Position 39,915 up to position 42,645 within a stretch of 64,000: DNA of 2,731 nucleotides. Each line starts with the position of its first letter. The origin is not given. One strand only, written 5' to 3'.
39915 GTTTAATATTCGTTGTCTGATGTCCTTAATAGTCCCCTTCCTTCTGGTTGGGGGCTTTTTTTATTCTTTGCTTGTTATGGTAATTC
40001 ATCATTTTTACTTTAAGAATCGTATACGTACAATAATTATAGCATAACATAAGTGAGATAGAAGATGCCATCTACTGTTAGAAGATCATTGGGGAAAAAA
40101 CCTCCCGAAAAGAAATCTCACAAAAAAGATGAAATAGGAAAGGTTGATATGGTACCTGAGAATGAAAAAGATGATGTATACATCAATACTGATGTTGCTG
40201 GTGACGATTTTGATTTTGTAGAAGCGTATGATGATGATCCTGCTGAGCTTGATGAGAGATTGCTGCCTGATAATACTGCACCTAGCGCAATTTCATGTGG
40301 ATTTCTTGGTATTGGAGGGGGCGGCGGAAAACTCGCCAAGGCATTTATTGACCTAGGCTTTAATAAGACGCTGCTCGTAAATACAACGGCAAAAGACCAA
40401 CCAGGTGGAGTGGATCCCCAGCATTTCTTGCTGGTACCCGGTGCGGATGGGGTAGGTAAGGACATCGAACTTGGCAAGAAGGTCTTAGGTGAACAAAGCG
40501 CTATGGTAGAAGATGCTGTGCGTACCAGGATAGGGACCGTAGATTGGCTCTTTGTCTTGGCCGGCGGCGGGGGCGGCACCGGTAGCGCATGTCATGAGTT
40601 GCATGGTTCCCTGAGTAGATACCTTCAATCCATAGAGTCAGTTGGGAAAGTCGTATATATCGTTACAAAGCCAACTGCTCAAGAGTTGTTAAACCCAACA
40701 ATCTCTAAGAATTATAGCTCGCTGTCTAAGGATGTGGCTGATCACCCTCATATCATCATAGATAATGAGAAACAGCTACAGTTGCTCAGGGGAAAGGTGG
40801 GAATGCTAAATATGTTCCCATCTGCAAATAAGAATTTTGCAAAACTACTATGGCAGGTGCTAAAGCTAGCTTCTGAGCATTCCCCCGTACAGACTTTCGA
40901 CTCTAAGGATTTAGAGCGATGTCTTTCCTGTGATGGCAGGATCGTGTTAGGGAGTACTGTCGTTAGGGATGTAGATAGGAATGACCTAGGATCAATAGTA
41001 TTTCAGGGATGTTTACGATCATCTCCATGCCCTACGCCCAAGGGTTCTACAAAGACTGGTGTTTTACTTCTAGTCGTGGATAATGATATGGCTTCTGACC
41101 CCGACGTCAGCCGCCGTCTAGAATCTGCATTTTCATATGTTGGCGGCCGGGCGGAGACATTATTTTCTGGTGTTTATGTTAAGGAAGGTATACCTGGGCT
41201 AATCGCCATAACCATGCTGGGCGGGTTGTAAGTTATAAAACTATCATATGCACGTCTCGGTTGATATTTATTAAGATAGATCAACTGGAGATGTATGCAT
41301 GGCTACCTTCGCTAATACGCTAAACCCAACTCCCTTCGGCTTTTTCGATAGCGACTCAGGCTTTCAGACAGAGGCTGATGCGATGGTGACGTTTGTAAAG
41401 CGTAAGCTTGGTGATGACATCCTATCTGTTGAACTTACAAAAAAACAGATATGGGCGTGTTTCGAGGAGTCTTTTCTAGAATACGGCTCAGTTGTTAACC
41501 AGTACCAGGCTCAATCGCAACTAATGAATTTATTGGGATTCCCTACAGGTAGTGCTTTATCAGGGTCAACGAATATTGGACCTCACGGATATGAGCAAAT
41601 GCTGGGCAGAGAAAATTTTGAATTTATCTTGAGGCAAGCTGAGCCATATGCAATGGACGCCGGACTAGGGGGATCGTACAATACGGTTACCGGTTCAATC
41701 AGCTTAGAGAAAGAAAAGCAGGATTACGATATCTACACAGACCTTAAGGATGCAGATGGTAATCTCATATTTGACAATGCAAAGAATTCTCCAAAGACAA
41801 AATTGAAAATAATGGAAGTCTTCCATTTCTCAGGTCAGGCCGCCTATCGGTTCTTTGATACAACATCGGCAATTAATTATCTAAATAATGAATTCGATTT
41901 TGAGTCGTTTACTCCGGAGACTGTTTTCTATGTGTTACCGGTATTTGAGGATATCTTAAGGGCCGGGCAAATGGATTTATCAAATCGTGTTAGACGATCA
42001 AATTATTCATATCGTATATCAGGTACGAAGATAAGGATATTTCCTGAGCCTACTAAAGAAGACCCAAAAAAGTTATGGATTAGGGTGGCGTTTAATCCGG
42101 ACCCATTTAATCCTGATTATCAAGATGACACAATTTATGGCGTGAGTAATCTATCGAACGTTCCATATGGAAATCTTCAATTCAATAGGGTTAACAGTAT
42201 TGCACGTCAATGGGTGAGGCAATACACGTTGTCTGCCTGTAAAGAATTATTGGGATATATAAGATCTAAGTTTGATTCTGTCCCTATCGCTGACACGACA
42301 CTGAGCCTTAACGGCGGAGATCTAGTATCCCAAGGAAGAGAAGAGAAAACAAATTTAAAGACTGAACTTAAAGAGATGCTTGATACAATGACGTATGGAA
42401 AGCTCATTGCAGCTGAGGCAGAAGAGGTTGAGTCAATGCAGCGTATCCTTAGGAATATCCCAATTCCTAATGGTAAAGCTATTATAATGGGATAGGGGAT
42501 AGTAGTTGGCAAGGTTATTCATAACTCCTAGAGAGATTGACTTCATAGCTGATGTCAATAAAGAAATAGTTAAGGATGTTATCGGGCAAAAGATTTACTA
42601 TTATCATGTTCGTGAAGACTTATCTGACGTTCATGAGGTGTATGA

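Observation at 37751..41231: Tail-less tubulin and a basic coiled-coil protein share a duplicated N-terminal leader: candidate two-component cytoskeletal system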

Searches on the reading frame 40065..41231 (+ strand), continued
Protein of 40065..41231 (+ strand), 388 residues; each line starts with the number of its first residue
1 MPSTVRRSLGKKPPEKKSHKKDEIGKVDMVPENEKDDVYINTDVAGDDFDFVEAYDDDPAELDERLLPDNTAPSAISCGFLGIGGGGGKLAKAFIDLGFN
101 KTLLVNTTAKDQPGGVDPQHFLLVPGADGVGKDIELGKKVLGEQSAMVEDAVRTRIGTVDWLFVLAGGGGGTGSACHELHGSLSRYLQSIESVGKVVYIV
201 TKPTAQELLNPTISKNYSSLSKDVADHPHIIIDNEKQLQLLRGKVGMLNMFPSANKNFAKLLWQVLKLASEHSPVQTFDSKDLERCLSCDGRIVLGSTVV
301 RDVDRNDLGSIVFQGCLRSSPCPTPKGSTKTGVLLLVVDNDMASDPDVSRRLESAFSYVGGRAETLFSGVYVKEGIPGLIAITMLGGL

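Call 102: fold_search(model_id=the predicted structure, library=viral)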
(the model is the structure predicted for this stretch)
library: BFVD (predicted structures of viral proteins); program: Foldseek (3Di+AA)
matches with E <= 10: 500; with E <= 0.001: 11
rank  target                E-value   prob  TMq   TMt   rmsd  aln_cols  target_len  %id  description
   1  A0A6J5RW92            2.0e-23  1.00  0.70  0.61  25.6       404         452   18  FtsZ Cell division GTPase [uncultured Caudovirales phage]
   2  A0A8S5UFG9            2.0e-18  1.00  0.62  0.62   4.4       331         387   17  Cell division protein [Myoviridae sp. ctcyQ27]
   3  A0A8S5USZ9            1.6e-11  1.00  0.55  0.60   4.9       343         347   14  Tubulin [Myoviridae sp. ctijX18]
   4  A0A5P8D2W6            2.8e-11  1.00  0.50  0.59   4.9       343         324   13  (no name in the UniProt tables at hand)
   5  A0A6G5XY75            3.4e-11  1.00  0.53  0.60   5.1       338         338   14  (no name in the UniProt tables at hand)
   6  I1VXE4                4.3e-11  1.00  0.49  0.59   5.3       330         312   18  (no name in the UniProt tables at hand)
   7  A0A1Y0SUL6            1.0e-10  1.00  0.48  0.53  11.1       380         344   11  PhuZ [Pseudomonas phage Noxifer]
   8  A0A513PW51            1.5e-09  1.00  0.46  0.54   6.2       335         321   14  Uncharacterized protein [Vibrio phage 2 TSL-2019]
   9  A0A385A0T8            1.5e-09  1.00  0.47  0.54   6.0       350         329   14  (no name in the UniProt tables at hand)
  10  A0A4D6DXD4            3.0e-09  1.00  0.49  0.59   5.3       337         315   13  Putative tubulin-like protein [Edwardsiella phage pEt-SU]
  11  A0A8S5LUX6            5.8e-04  0.93  0.24  0.18  13.0       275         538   10  Uncharacterized protein [Siphoviridae sp. ctMaD24]
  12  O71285                3.6e-03  0.96  0.15  0.25   6.5       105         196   19  Tegument protein homolog (Fragment) [Human herpesvirus 8]
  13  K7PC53                3.8e-03  0.63  0.25  0.26  14.3       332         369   14  Protein ORF28 [Cyprinid herpesvirus 1]
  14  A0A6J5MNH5            1.2e-02  0.92  0.22  0.28   7.0       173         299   10  Uncharacterized protein [uncultured Caudovirales phage]
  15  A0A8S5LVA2            1.3e-02  0.84  0.24  0.35   8.5       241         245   10  Uncharacterized protein [Siphoviridae sp. ctMaD24]
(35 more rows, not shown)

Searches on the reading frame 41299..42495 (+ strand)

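Call 3: search_protein_families(library=pfam, proteins=[window:41299-42495:+], max_evalue=0.1)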
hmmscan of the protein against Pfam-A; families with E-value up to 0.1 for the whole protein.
window:41299-42495:+ (398 aa): 0 families

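Call 4: search_protein_families(library=phrogs, proteins=[window:41299-42495:+], max_evalue=0.01)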
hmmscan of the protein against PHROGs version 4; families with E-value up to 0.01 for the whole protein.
window:41299-42495:+ (398 aa): 1 family
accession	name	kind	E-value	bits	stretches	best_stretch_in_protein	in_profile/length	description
phrog_211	-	connector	7.7e-11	42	1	299-363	902-965/976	head-tail adaptor Ad2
